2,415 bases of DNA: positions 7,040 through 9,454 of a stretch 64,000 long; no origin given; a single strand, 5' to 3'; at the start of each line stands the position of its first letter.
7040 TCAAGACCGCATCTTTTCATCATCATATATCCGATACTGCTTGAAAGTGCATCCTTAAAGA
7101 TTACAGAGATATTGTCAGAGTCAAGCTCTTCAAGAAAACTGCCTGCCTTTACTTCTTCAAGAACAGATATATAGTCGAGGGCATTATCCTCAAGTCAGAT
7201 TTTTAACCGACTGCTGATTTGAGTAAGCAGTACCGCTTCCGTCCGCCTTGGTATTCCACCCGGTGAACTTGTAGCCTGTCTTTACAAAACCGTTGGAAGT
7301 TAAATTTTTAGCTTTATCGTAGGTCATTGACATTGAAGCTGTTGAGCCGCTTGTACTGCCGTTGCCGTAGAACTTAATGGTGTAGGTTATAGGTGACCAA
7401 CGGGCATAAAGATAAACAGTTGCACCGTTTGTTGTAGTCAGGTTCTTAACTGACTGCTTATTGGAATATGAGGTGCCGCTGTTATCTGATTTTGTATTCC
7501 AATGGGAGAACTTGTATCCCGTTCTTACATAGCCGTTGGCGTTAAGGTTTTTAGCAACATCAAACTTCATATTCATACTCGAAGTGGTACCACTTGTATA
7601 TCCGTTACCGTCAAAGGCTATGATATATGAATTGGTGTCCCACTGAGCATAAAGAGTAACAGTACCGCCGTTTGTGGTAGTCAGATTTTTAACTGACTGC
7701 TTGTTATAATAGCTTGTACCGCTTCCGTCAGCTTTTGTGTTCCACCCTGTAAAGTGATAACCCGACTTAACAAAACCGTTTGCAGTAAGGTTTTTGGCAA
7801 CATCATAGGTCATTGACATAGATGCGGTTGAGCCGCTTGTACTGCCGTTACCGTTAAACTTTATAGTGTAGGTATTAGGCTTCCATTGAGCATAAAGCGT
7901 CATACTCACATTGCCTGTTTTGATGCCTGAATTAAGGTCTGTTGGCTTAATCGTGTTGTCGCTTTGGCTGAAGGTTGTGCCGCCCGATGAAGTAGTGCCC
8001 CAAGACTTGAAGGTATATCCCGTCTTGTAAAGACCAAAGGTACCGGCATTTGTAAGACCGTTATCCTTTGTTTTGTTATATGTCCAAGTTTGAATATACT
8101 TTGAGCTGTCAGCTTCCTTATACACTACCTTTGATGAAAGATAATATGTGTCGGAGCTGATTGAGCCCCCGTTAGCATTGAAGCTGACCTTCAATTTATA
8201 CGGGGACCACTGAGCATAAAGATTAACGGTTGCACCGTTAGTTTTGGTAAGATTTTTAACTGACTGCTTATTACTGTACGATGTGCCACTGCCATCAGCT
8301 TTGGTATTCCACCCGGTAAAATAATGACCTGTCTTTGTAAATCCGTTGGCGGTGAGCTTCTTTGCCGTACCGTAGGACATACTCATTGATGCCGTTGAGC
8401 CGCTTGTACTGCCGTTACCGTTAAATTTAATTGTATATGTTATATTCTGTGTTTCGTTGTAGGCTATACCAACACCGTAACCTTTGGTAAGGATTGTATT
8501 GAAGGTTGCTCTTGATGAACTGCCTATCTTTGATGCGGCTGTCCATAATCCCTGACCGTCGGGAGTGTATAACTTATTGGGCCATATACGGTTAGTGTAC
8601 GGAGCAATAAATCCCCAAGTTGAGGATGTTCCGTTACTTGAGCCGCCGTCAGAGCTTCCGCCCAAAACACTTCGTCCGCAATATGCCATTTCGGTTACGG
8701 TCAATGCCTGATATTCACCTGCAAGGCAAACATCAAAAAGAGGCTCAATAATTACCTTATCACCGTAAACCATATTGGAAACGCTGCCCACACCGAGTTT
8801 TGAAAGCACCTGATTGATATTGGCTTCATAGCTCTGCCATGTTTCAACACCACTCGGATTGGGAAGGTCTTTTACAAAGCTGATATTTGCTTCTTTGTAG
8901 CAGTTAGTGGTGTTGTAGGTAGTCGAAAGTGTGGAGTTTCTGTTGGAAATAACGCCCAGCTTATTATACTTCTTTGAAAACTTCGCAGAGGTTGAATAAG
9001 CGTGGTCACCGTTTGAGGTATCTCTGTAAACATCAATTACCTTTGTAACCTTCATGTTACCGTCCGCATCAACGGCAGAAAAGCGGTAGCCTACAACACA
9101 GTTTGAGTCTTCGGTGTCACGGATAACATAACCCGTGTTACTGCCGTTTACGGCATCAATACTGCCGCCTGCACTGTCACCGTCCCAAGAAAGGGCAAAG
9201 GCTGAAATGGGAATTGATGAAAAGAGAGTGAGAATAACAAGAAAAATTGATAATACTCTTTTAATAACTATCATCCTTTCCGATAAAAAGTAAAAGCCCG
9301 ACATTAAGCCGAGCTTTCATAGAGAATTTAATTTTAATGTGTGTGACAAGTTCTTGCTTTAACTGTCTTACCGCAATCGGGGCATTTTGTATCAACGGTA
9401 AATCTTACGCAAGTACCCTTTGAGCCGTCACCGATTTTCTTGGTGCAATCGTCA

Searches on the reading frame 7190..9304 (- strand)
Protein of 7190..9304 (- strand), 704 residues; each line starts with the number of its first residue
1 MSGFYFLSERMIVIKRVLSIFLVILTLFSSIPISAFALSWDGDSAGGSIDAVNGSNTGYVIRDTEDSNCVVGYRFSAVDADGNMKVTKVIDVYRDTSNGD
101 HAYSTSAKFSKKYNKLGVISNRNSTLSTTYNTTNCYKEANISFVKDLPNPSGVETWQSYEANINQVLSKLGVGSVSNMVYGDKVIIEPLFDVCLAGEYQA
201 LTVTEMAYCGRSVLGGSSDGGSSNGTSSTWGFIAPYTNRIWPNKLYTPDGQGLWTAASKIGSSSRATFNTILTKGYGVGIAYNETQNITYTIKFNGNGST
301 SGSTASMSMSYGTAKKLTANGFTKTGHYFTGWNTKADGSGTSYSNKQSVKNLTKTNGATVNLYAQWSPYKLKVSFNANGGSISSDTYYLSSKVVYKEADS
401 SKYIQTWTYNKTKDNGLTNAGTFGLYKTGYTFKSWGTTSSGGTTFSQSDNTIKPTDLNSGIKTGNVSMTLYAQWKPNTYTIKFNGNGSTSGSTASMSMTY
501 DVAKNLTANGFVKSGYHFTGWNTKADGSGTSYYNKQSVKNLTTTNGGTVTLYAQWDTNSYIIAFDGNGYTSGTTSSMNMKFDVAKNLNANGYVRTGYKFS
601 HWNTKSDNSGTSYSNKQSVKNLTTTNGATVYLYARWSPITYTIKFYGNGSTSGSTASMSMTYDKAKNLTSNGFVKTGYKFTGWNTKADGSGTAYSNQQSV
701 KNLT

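Call 94: search_protein_families(library=pfam, proteins=[window:7190-9304:-], max_evalue=0.00001)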
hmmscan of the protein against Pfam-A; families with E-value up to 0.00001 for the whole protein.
window:7190-9304:- (704 aa): 1 family
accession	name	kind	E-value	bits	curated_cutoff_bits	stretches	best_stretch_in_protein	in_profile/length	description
PF09479.16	Flg_new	-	1e-30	106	27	3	479-554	1-65/65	Listeria-Bacteroides repeat domain (List_Bact_rpt)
